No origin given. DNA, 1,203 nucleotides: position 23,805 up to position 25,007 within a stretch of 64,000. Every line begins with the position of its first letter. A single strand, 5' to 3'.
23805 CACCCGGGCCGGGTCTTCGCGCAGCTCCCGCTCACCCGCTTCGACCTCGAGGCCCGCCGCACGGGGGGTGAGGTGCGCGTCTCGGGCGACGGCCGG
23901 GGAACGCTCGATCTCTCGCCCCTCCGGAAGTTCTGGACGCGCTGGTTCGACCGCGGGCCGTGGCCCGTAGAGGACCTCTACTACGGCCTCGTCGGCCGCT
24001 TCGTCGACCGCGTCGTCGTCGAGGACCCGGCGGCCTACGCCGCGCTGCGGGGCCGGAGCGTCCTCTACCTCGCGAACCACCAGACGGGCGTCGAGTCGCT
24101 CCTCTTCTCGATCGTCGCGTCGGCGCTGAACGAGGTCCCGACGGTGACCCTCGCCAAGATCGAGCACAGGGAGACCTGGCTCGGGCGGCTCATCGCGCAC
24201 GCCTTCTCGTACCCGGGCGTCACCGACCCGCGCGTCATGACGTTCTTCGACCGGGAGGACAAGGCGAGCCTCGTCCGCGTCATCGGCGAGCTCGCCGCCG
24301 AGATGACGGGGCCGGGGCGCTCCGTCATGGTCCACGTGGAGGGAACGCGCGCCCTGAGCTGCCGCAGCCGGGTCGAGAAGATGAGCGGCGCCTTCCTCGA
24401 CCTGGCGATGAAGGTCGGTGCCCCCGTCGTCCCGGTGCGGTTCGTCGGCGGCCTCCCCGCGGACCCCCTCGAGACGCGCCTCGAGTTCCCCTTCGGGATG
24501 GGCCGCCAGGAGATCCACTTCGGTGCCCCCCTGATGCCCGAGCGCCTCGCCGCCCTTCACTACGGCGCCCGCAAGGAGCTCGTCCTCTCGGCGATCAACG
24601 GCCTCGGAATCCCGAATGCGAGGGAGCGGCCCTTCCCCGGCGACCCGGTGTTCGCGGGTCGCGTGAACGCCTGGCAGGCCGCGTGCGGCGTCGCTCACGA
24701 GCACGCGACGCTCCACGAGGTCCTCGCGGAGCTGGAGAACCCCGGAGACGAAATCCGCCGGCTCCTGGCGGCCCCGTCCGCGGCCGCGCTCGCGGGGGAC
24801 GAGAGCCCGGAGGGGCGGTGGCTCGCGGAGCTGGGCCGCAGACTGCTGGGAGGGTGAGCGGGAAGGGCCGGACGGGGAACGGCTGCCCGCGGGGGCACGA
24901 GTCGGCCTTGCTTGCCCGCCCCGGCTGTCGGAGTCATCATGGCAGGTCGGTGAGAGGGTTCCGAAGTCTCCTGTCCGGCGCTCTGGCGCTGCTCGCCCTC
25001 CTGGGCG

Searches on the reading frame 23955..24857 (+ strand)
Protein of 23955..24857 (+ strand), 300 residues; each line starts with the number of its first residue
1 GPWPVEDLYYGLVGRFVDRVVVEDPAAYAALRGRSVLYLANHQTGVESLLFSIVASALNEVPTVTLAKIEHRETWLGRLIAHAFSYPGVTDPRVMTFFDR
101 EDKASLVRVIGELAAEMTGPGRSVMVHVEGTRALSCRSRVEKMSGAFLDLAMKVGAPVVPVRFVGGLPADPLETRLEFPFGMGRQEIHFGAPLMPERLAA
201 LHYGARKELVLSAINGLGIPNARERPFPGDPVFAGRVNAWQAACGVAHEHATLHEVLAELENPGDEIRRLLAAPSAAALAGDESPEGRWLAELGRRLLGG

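Call 18: find_homologous_proteins(query=window:23955-24857:+)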
Query window:23955-24857:+ (300 aa): 135 proteins with E <= 0.001 among 8000 candidates; the best 120 are listed.
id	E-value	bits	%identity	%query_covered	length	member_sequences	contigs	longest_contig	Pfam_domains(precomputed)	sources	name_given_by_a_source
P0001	4.4e-192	655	99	100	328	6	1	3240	PF01553.27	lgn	-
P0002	2.2e-152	525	80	100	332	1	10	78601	PF01553.27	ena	-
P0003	3.2e-139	481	75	100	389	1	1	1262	PF01553.27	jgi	jgi:1-acyl-sn-glycerol-3-phosphate acyltransferase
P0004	4.4e-135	468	73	96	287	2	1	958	PF01553.27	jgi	jgi:1-acyl-sn-glycerol-3-phosphate acyltransferase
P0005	1.3e-131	457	69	100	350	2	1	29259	PF01553.27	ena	-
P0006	1.7e-131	456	69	99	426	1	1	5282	PF01553.27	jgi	jgi:1-acyl-sn-glycerol-3-phosphate acyltransferase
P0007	1.6e-129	450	68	100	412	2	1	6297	PF01553.27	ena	-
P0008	7.4e-129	447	67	99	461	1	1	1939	PF01553.27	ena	-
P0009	1.9e-128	446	68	100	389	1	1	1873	PF01553.27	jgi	-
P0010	1.4e-126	440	67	99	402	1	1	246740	PF01553.27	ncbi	ncbi:MAG: 1-acyl-sn-glycerol-3-phosphate acyltransferase [bacterium]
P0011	1.6e-122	427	68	100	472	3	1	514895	PF01553.27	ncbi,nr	ncbi:MAG: 1-acyl-sn-glycerol-3-phosphate acyltransferase [Myxococcales bacterium]|nr:1-acyl-sn-glyce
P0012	1.6e-121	423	65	99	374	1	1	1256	PF01553.27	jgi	jgi:1-acyl-sn-glycerol-3-phosphate acyltransferase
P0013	1.3e-119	417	65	100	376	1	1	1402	PF01553.27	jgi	-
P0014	1.7e-118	413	64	98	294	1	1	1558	PF01553.27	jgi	jgi:1-acyl-sn-glycerol-3-phosphate acyltransferase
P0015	6.0e-117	408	63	96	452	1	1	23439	PF01553.27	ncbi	ncbi:MAG: 1-acyl-sn-glycerol-3-phosphate acyltransferase, partial [Myxococcota bacterium]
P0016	3.3e-116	406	92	66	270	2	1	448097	PF01553.27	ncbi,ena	-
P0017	1.9e-115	403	94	64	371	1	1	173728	PF01553.27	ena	-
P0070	1.7e-93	331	77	66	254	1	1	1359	PF02899.24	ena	-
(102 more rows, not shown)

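Call 20: find_encoding_contigs(protein=P0017, flank=10000, max_places=4)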
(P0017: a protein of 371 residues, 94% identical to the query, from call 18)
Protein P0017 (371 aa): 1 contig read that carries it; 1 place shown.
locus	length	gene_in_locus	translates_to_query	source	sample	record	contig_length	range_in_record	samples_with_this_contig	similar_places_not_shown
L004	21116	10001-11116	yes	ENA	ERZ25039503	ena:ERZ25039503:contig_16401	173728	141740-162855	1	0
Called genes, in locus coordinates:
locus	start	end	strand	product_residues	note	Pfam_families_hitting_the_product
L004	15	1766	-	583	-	-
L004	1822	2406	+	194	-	-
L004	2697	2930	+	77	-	-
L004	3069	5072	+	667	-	PF00109:ketoacyl-synt, PF02801:Ketoacyl-synt_C, PF00109:ketoacyl-synt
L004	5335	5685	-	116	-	-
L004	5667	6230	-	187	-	-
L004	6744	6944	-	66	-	-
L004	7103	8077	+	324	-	PF07977:FabA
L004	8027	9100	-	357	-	-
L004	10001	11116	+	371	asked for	PF01553:Acyltransferase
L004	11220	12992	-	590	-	PF01145:Band_7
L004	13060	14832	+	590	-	PF04542:Sigma70_r2, PF08281:Sigma70_r4_2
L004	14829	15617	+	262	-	-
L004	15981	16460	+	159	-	PF13801:Metal_resist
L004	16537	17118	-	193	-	-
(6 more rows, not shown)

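Call 21: find_encoding_contigs(protein=P0016, flank=10000, max_places=4)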
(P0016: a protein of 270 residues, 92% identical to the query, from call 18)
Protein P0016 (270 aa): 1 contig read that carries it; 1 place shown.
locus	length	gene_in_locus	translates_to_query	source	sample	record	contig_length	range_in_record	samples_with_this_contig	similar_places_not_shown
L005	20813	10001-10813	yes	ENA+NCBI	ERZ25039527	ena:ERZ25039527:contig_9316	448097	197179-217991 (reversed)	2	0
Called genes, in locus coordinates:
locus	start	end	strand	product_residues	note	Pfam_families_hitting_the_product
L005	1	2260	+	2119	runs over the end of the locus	PF00109:ketoacyl-synt, PF02801:Ketoacyl-synt_C, PF16197:KAsynt_C_assoc, PF00698:Acyl_transf_1, PF00550:PP-binding (weak), PF08659:KR, PF00106:adh_short, PF13561:adh_short_C2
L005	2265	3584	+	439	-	PF00109:ketoacyl-synt (weak)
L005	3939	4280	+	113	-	PF00109:ketoacyl-synt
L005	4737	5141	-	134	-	-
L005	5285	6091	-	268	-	-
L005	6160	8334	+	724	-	-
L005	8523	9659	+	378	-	PF07977:FabA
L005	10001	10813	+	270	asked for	PF01553:Acyltransferase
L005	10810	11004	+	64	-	-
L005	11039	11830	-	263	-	PF06724:DUF1206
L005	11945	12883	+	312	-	PF02826:2-Hacid_dh_C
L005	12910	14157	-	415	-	PF01145:Band_7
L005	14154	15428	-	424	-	PF01145:Band_7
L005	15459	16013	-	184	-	-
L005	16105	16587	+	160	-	-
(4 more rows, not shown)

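Call 22: find_encoding_contigs(protein=P0002, flank=10000, max_places=4)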
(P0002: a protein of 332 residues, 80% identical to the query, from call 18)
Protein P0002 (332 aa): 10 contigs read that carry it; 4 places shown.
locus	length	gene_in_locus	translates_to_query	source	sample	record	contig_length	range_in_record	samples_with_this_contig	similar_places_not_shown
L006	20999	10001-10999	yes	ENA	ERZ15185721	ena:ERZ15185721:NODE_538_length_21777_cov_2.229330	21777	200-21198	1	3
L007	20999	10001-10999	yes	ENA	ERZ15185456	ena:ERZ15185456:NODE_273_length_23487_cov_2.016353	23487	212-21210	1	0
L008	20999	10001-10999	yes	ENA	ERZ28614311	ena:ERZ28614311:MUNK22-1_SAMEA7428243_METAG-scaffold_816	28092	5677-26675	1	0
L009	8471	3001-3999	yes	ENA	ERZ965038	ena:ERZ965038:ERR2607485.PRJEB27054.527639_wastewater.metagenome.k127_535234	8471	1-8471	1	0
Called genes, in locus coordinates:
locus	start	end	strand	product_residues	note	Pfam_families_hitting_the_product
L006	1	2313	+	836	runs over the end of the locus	?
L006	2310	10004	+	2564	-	PF00109:ketoacyl-synt, PF02801:Ketoacyl-synt_C, PF00109:ketoacyl-synt, PF00698:Acyl_transf_1, PF07977:FabA, PF22818:ApeI-like (faint), PF07977:FabA, PF14765:PS-DH (faint)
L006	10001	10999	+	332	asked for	PF01553:Acyltransferase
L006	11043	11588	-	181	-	-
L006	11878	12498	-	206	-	PF01066:CDP-OH_P_transf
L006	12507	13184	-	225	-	PF00027:cNMP_binding, PF13545:HTH_Crp_2, PF00325:Crp (weak)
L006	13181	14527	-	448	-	PF14559:TPR_19 (weak)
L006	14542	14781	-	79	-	PF17209:Hfq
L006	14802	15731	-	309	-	PF01745:IPT (weak), PF01715:IPPT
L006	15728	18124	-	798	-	PF13567:DUF4131, PF03772:Competence, PF00753:Lactamase_B, PF12706:Lactamase_B_2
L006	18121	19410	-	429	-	PF05958:tRNA_U5-meth_tr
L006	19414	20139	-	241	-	-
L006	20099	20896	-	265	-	PF03309:Pan_kinase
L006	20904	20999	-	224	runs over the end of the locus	?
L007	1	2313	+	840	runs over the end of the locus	?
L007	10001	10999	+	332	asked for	PF01553:Acyltransferase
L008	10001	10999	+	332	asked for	PF01553:Acyltransferase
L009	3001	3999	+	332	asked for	PF01553:Acyltransferase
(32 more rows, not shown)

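Call 32: find_encoding_contigs(protein=P0070, flank=5000, max_places=3)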
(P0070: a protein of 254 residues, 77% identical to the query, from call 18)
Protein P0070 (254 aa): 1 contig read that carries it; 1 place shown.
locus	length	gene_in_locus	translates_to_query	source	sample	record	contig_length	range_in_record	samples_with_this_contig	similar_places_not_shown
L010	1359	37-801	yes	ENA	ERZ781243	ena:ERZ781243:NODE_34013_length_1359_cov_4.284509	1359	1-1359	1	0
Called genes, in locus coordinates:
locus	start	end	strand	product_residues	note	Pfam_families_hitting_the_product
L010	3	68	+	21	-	?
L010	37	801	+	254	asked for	PF02899:Phage_int_SAM_1 (weak)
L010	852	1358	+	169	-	?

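Call 37: find_related_loci(query=A1, collection=genome_contigs, flank=10000)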
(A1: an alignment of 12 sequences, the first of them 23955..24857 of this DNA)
Query A1 (300 aa) in genome_contigs; peptide patterns used: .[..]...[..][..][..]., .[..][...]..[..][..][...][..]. (x = any residue, [..] = any of these).
457 stretches matched a pattern; 371 encode a relative of the query (tblastn E <= 1e-3); the best 80 are kept; 80 distinct loci.
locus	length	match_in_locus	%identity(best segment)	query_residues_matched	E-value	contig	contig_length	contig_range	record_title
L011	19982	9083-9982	85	1-300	8e-166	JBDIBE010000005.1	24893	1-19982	MAG: Thermoanaerobaculia bacterium isolate AS-MICRO-OLR.30 NODE_6685_length_24893_cov_6.583925, whole genome shotgun seq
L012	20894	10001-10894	89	1-298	2e-160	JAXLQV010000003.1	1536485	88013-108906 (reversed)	MAG: Thermoanaerobaculia bacterium isolate STL-ACI12 C1.273.fa-3, whole genome shotgun sequence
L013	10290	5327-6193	88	1-289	8e-159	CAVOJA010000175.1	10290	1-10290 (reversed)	MAG: uncultured Holophagales bacterium isolate MFD10097.bin.2.1 genome assembly, contig: contig_963, whole genome shotgu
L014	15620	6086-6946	84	1-287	2e-158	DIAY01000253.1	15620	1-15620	MAG TPA_asm: Holophagales bacterium UBA5066 UBA5066_contig_16856, whole genome shotgun sequence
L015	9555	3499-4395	84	1-299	3e-155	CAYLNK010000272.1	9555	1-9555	MAG TPA_asm: uncultured Holophagales bacterium isolate binchicken_co322_3 genome assembly, contig: NODE_8526_length_9555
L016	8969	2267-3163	86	1-299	2e-155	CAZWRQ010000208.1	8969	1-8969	MAG TPA_asm: uncultured Holophagales bacterium isolate binchicken_co269_231 genome assembly, contig: NODE_8028_length_89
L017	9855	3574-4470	83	1-299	7e-153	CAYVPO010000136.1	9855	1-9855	MAG TPA_asm: uncultured Holophagales bacterium isolate binchicken_co235_245 genome assembly, contig: NODE_16184_length_9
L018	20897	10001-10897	84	1-299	7e-152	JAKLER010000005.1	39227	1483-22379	MAG: Acidobacteria bacterium isolate RA.bin138 RA.bin138_5, whole genome shotgun sequence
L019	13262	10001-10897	83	1-299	2e-151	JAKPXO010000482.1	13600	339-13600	MAG: Acidobacteriota bacterium isolate USPA_metabat.87 k141_273954, whole genome shotgun sequence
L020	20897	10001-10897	87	1-299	8e-158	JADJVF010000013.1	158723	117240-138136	MAG: Holophagales bacterium isolate Hjor_18-Q3-R7-51_BAT3C.239 tig00005704-10-1608610, whole genome shotgun sequence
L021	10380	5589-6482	70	2-299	1e-136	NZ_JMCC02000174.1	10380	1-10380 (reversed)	Enhygromyxa salina strain DSM 15201 ES-Contig_174, whole genome shotgun sequence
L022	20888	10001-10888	70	2-299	2e-136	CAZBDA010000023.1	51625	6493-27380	MAG TPA_asm: uncultured Rickettsiales bacterium isolate binchicken_co141_137 genome assembly, contig: NODE_2753_length_5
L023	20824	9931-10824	70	2-299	1e-134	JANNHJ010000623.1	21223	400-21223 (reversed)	MAG: Myxococcales bacterium isolate SOY_6_C_metabat_27 SOY_6_C_k141_386876, whole genome shotgun sequence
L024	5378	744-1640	69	1-299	4e-135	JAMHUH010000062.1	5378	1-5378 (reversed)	MAG: Nannocystaceae bacterium isolate ST_AS_metabat.41 k201_1073098, whole genome shotgun sequence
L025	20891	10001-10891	67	1-299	1e-132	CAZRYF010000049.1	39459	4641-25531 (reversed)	MAG TPA_asm: uncultured Enterobacterales bacterium isolate SRP200020_co5_396 genome assembly, contig: NODE_1462_length_3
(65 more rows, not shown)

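Call 43: search_protein_families(library=pfam, proteins=[L012:10905-11891:+, L012:11892-12761:+, L012:12829-13452:-, L012:14296-15183:-, L013:7981-9666:-, L015:5581-9045:+, L020:12627-13886:+, L020:14600-18175:-, L014:8027-8878:-, L014:6990-7982:+])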
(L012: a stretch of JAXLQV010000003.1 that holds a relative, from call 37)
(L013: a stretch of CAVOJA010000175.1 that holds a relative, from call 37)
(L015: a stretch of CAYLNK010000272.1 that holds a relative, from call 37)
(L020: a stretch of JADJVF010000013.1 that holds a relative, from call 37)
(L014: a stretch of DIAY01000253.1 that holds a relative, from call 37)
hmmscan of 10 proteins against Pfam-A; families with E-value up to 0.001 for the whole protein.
L012:10905-11891:+ (328 aa): 1 family
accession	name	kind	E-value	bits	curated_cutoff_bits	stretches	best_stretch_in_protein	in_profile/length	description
PF02826.25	2-Hacid_dh_C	-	4.6e-43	147.1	25.1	1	121-292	2-177/178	D-isomer specific 2-hydroxyacid dehydrogenase, NAD binding domain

L012:11892-12761:+ (289 aa): 1 family
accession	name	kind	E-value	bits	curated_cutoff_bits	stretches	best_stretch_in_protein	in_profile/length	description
PF13229.12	Beta_helix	-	2.1e-14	53.9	25.9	2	75-263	2-158/158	Right handed beta helix region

L012:12829-13452:- (207 aa): 0 families

L012:14296-15183:- (295 aa): 2 families
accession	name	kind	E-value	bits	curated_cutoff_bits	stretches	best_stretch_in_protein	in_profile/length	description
PF08271.17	Zn_Ribbon_TF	-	3.1e-05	23.9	29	1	56-82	2-29/43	TFIIB zinc-binding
PF03119.21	DNA_ligase_ZBD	-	0.00022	21.5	25.8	0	74-82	1-9/27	NAD-dependent DNA ligase C4 zinc finger domain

L013:7981-9666:- (561 aa): 0 families

L015:5581-9045:+ (1154 aa): 11 families
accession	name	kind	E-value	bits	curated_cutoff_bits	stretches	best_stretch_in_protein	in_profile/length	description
PF00563.25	EAL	-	1.3e-65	221.6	31.3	1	909-1137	4-236/236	EAL domain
PF00990.26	GGDEF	-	4.2e-43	147.3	23.8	1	730-885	1-161/161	Diguanylate cyclase, GGDEF domain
PF00989.32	PAS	-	1.5e-38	131.8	22.6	2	319-429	2-113/113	PAS fold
PF08448.16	PAS_4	-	4e-36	124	23.1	3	612-721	2-110/110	PAS fold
PF13185.12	GAF_2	-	5.3e-32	111.3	28.6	2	454-595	3-135/136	GAF domain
PF13426.13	PAS_9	-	4.4e-27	94.8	27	2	616-718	2-103/103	PAS domain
PF08447.18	PAS_3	-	3.3e-25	88.6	25.6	2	342-420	3-83/89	PAS fold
PF01590.32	GAF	-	1.8e-24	87.2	22.4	2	455-595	2-133/133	GAF domain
PF13492.12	GAF_3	-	5.9e-14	53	27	2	532-595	63-127/129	GAF domain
PF13188.13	PAS_8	-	7.2e-13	48.4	21.8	1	608-648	4-45/65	PAS domain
PF14598.12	PAS_11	-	9.6e-10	38.8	25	1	332-425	6-99/109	PAS domain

L020:12627-13886:+ (419 aa): 1 family
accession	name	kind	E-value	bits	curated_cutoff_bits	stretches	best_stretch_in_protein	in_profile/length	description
PF02826.25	2-Hacid_dh_C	-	3.8e-45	153.9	25.1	1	212-383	2-177/178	D-isomer specific 2-hydroxyacid dehydrogenase, NAD binding domain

L020:14600-18175:- (1191 aa): 1 family
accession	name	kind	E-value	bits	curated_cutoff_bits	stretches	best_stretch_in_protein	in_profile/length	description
PF03160.20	Calx-beta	-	1.1e-61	206.5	27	4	463-541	18-97/119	Calx-beta domain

L014:8027-8878:- (283 aa): 0 families

L014:6990-7982:+ (330 aa): 1 family
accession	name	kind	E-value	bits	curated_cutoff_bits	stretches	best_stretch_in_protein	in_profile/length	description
PF02826.25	2-Hacid_dh_C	-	4.6e-47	160.1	25.1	1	122-294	1-177/178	D-isomer specific 2-hydroxyacid dehydrogenase, NAD binding domain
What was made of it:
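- On Integrase-mediated island in the 3' end of a gene (e14/phage 21-icd type; tRNA-type islands): The relatives' cargo also lacks one (call 43).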

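Call 61: find_encoding_contigs(protein=P0001, flank=5000, max_places=3)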
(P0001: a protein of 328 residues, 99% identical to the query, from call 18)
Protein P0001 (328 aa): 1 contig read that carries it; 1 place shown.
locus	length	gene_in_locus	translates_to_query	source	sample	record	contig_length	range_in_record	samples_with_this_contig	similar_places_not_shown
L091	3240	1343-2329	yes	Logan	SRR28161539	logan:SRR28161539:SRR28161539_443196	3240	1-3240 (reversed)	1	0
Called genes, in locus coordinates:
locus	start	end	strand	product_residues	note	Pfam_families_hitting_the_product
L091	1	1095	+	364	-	?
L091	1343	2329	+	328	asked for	PF01553:Acyltransferase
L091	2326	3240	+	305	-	?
